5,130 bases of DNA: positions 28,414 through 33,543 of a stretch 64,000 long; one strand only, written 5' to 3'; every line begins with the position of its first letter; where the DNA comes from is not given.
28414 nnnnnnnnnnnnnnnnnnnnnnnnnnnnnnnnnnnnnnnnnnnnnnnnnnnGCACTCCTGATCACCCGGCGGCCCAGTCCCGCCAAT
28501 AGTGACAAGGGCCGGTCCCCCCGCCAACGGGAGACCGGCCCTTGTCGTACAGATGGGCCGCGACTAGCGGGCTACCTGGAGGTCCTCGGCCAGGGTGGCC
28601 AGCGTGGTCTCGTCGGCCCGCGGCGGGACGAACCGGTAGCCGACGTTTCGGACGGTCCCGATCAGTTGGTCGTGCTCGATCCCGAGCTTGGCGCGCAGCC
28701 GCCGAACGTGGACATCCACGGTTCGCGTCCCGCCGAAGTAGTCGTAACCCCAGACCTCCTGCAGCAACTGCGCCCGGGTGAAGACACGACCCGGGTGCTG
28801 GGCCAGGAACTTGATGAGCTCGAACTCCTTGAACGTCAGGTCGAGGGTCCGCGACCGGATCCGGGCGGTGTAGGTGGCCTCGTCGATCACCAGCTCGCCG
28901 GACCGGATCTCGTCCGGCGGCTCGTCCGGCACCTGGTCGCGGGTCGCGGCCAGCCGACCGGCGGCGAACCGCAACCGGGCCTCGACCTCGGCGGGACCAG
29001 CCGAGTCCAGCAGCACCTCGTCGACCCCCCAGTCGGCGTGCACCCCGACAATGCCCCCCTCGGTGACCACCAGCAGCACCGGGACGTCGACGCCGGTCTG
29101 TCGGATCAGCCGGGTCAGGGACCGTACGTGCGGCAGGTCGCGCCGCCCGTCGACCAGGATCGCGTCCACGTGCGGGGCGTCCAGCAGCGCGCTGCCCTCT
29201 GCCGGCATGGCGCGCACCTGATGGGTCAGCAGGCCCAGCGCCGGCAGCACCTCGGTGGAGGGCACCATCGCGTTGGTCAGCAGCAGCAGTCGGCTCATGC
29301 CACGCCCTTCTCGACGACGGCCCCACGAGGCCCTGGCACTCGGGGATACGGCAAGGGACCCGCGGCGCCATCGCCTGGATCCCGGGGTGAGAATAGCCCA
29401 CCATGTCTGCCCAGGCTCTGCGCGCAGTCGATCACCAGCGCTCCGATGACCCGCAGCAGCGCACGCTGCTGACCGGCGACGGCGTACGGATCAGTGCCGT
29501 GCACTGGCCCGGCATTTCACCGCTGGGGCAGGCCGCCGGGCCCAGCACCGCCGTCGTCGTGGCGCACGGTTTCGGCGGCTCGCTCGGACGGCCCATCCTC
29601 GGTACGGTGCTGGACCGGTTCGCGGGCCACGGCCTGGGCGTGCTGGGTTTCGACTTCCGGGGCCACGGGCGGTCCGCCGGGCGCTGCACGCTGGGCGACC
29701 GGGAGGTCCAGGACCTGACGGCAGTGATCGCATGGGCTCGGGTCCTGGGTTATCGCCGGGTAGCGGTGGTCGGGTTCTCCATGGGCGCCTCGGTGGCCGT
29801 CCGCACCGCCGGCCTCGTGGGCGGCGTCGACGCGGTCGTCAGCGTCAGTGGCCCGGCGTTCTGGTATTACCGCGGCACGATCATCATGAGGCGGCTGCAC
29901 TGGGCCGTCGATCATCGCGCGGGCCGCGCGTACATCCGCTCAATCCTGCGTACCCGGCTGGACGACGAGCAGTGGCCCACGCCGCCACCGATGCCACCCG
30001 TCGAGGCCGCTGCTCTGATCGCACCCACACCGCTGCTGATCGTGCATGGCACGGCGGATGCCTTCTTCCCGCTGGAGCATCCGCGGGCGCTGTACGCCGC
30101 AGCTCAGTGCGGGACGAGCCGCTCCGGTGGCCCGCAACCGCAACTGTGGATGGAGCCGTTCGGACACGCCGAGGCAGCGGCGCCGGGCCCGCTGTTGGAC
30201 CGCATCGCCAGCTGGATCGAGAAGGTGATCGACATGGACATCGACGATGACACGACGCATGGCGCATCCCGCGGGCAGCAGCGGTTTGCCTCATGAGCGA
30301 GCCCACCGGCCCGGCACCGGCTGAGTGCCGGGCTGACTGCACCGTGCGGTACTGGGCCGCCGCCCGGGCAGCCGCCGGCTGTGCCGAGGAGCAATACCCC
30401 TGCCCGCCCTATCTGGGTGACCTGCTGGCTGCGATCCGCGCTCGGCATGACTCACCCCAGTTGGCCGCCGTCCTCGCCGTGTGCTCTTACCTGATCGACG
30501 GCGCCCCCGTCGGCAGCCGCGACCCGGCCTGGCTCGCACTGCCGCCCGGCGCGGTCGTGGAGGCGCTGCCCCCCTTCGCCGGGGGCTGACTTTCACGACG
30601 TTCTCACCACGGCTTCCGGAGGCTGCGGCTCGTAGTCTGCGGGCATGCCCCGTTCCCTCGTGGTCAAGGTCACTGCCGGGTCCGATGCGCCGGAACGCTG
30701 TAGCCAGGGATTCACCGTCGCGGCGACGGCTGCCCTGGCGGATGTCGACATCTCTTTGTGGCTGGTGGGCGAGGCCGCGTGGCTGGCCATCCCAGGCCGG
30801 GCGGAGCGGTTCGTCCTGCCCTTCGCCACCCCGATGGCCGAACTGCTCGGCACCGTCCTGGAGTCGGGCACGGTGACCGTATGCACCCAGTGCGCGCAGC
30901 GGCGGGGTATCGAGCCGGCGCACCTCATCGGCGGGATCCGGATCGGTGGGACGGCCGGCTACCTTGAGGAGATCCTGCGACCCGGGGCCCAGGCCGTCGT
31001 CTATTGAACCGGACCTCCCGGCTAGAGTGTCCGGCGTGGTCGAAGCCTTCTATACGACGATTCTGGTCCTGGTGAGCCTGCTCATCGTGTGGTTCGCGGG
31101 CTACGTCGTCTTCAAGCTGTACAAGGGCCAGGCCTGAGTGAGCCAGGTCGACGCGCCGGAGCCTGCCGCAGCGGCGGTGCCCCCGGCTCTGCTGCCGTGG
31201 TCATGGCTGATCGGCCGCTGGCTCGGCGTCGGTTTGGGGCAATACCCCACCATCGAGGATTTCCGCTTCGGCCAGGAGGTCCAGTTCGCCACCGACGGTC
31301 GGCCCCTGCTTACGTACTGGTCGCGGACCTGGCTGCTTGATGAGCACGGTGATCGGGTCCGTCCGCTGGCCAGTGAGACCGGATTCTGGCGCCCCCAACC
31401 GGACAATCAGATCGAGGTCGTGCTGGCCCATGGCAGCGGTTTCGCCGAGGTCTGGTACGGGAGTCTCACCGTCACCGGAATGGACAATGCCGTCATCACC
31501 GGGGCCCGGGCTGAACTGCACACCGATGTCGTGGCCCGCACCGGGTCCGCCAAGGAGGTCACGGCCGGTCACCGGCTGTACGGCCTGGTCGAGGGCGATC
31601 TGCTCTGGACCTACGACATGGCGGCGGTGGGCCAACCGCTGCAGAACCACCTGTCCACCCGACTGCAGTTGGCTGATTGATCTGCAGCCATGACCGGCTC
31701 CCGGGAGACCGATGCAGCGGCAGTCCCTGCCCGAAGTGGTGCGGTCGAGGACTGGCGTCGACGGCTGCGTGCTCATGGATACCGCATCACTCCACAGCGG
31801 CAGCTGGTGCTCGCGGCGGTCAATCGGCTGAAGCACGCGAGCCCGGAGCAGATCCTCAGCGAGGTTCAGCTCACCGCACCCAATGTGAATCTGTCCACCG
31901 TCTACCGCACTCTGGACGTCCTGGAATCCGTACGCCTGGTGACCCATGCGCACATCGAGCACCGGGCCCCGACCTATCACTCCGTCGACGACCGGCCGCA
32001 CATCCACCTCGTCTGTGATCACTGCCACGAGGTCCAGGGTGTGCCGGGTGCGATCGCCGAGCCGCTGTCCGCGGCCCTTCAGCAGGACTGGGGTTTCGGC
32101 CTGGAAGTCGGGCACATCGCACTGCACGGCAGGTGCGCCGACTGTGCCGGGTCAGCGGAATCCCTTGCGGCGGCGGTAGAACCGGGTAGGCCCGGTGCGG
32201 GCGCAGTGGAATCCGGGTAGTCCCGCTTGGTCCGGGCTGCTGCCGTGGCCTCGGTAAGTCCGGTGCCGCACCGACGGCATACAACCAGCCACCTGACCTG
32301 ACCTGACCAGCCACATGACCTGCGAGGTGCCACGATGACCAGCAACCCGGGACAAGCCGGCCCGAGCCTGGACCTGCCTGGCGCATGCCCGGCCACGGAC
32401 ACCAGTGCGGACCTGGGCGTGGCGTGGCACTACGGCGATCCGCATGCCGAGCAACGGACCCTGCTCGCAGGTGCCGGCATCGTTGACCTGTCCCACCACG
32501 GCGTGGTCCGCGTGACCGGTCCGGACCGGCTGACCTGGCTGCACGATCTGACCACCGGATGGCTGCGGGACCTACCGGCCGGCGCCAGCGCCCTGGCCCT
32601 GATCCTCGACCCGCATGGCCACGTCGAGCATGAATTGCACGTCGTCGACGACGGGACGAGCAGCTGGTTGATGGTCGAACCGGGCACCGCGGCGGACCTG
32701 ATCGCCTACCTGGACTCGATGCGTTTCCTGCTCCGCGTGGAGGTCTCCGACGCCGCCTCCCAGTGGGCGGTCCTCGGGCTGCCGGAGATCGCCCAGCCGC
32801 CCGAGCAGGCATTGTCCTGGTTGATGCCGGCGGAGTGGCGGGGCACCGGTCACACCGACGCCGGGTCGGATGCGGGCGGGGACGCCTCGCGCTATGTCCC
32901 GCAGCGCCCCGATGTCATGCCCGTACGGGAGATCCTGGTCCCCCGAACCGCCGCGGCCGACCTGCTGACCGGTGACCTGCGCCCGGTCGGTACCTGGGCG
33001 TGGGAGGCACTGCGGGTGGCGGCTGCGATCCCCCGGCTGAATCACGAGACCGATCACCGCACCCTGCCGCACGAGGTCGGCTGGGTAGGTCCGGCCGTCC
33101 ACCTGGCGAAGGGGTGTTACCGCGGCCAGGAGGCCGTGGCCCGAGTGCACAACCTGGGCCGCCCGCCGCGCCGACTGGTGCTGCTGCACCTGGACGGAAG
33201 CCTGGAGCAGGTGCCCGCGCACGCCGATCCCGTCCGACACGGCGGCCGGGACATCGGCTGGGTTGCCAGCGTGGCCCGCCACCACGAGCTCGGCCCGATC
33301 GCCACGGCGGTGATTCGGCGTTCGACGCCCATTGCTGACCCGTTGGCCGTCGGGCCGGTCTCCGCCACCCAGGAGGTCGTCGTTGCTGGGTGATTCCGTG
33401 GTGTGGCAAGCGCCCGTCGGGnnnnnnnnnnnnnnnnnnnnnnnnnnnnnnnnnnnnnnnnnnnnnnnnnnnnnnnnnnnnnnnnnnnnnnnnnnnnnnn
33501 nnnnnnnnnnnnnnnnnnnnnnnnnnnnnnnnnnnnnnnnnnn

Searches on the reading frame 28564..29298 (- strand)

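Call 21: search_protein_families(library=pfam, proteins=[window:28564-29298:-], max_evalue=0.001)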
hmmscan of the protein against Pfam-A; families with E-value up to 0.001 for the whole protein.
window:28564-29298:- (244 aa): 2 families
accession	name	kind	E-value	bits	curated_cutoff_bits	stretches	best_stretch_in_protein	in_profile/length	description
PF21695.3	GlnR_1st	-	1.2e-40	138.4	27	1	3-112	2-110/111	Transcription regulator GlnR, N-terminal domain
PF00486.34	Trans_reg_C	-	4.4e-28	97.6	26.2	1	151-223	3-77/77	Transcriptional regulatory protein, C terminal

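Call 22: search_protein_families(library=ncbifam, proteins=[window:28564-29298:-], max_evalue=0.00001)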
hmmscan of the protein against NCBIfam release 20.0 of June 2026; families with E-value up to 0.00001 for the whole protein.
window:28564-29298:- (244 aa): 36 families (the best 25 are shown)
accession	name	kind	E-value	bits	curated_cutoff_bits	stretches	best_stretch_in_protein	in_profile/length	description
NF045914.1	RespRegNblR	equivalog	7.1e-29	101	300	1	47-221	54-223/228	response regulator transcription factor NblR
NF040534.1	resp_reg_YycF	equivalog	1e-28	100.2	340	1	62-221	63-225/231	response regulator YycF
NF040689.1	MtrAB_MtrA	equivalog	8.7e-28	97.2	300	1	61-222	60-217/219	MtrAB system response regulator MtrA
TIGR02154.1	PhoB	equivalog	1.9e-26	92.7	296.2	1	89-223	96-225/226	phosphate regulon transcriptional regulator PhoB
NF041733.1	resp_reg_CseB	equivalog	3e-26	92.2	350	1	55-224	54-227/228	two-component system response regulator CseB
NF041209.1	resp_regPieR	equivalog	3.9e-26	92.1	450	1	63-223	64-227/231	two component system response regulator PieR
NF045944.1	ResRegRpaBCyano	equivalog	4e-22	78.7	330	1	65-223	63-227/229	response regulator transcription factor RpaB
NF007982.1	PRK10710.1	equivalog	1.2e-21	77.4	380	1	59-223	67-227/235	envelope stress response regulator BaeR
NF008296.0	PRK11083.1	equivalog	2.2e-21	76.3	273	1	45-222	49-224/228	two-component system response regulator CreB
NF007546.0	PRK10161.1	equivalog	9e-21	74.5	471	1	45-223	48-225/229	phosphate response regulator transcription factor PhoB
NF053854.1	RespRegPhoBBctds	equivalog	1.1e-20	74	270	1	103-223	105-224/225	two-component system response regulator PhoB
NF033120.0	vanR_FM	exception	6.1e-20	71.9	460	1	90-223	95-229/231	vancomycin resistance response regulator transcription factor, VanR-F/VanR-M family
TIGR01387.1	cztR_silR_copR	subfamily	9.6e-19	67.9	279.2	1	63-222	62-217/218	heavy metal response regulator transcription factor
NF033117.2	vanR_ACDEGLN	exception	8.6e-18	64.7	350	1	90-222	90-224/226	VanR-ABDEGLN family response regulator transcription factor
NF007977.0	PRK10701.1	equivalog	1.7e-17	63.7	330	1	89-226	92-236/241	two-component system response regulator RstA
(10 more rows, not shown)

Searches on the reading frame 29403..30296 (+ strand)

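Call 21: search_protein_families(library=pfam, proteins=[window:29403-30296:+], max_evalue=0.001)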
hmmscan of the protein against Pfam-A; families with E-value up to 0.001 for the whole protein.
window:29403-30296:+ (297 aa): 7 families
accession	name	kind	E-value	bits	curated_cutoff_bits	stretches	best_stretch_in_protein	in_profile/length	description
PF12146.15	Hydrolase_4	-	6.1e-17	62.1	27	1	47-179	3-141/239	Serine aminopeptidase, S33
PF00561.26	Abhydrolase_1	-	1.7e-11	44.7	25.8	1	50-150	2-102/245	alpha/beta hydrolase fold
PF02129.25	Peptidase_S15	-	2.1e-11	44.4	23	1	26-172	1-149/262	X-Pro dipeptidyl-peptidase (S15 family)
PF12697.13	Abhydrolase_6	-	2.5e-09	38.6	26.3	1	51-230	1-187/217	Alpha/beta hydrolase family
PF00326.27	Peptidase_S9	-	5.3e-06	26.5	22.6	1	77-276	14-210/213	Prolyl oligopeptidase family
PF01738.24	DLH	-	5.2e-05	23.4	21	1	100-224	76-159/217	Dienelactone hydrolase family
PF20408.4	Abhydrolase_11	-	0.00014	22.2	27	0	49-144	3-101/193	Alpha/beta hydrolase domain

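Call 22: search_protein_families(library=ncbifam, proteins=[window:29403-30296:+], max_evalue=0.00001)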
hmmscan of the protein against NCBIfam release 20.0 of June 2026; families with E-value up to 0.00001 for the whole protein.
window:29403-30296:+ (297 aa): 2 families
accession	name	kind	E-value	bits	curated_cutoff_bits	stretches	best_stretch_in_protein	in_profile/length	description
NF011457.0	PRK14875.1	equivalog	4.4e-10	39.1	307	1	42-137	126-217/372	acetoin dehydrogenase dihydrolipoyllysine-residue acetyltransferase subunit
NF047920.1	lactonase_UilS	equivalog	2.7e-09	37.2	400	1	46-147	22-127/285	UilS family quorum-quenching N-acyl-homoserine lactonase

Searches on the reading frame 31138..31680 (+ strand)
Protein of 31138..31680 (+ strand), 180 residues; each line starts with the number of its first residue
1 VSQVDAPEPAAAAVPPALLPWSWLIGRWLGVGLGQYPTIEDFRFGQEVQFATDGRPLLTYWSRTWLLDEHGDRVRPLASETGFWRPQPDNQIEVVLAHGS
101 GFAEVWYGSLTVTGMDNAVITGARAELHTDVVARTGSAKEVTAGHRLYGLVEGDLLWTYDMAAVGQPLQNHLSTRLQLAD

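Call 40: search_protein_families(library=pfam, proteins=[window:31138-31680:+], max_evalue=0.00001)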
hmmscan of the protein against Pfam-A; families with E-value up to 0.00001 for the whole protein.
window:31138-31680:+ (180 aa): 1 family
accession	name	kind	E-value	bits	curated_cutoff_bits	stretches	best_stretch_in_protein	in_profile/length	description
PF08768.17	THAP4_heme-bd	-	1.8e-49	168.2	25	1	18-177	2-150/151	THAP4-like, heme-binding beta-barrel domain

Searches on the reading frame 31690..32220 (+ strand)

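Call 55: search_protein_families(library=pfam, proteins=[window:31690-32220:+], max_evalue=0.001)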
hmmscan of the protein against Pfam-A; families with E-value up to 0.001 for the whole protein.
window:31690-32220:+ (176 aa): 1 family
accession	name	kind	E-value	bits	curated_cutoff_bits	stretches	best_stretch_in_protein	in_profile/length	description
PF01475.25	FUR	-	2.9e-18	66.6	23.1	1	29-139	2-114/121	Ferric uptake regulator family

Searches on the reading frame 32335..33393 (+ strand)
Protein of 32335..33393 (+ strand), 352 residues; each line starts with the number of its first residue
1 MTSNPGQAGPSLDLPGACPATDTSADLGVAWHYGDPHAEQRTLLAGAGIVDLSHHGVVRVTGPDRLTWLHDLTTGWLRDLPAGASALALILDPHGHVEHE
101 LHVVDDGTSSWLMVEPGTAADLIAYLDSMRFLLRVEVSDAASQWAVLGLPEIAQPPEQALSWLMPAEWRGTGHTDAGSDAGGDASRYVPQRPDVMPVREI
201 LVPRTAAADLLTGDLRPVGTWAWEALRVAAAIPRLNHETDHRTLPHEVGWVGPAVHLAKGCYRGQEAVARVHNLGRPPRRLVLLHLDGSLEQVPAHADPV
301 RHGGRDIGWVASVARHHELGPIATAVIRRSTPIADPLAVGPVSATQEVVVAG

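Call 21: search_protein_families(library=pfam, proteins=[window:32335-33393:+], max_evalue=0.001)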
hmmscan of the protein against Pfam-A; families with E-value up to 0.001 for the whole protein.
window:32335-33393:+ (352 aa): 2 families
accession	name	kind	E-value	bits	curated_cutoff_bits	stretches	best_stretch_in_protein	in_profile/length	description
PF01571.26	GCV_T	-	4.7e-25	88.7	25.6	1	27-149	18-143/255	Aminomethyltransferase folate-binding domain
PF08669.17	GCV_T_C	-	4.7e-05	23.6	25.9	1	279-329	1-51/80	Glycine cleavage T-protein C-terminal barrel domain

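Call 22: search_protein_families(library=ncbifam, proteins=[window:32335-33393:+], max_evalue=0.00001)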
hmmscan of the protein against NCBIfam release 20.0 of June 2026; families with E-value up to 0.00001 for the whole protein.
window:32335-33393:+ (352 aa): 6 families
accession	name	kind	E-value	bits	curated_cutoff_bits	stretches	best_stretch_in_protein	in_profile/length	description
TIGR03317.2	CAF17_like_YgfZ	equivalog_domain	4.6e-28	97.9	49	1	223-330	1-112/113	CAF17-like 4Fe-4S cluster assembly/insertion protein YgfZ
NF001567.0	PRK00389.1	subfamily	2.9e-16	59.4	300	1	32-148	30-147/359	glycine cleavage system aminomethyltransferase GcvT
NF053776.1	TmaoDeMthMsil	equivalog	8.1e-12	44.5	1100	1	214-321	611-714/763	trimethylamine N-oxide demethylase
TIGR00528.1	gcvT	equivalog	2.6e-09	36.5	235.85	0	37-115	33-113/362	glycine cleavage system aminomethyltransferase GcvT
NF007110.0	PRK09559.1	equivalog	2.1e-07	30.3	219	1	218-298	184-263/327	tRNA-modifying protein YgfZ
NF010093.0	PRK13579.1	equivalog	5.4e-07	28.7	459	0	45-128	50-133/371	glycine cleavage system aminomethyltransferase GcvT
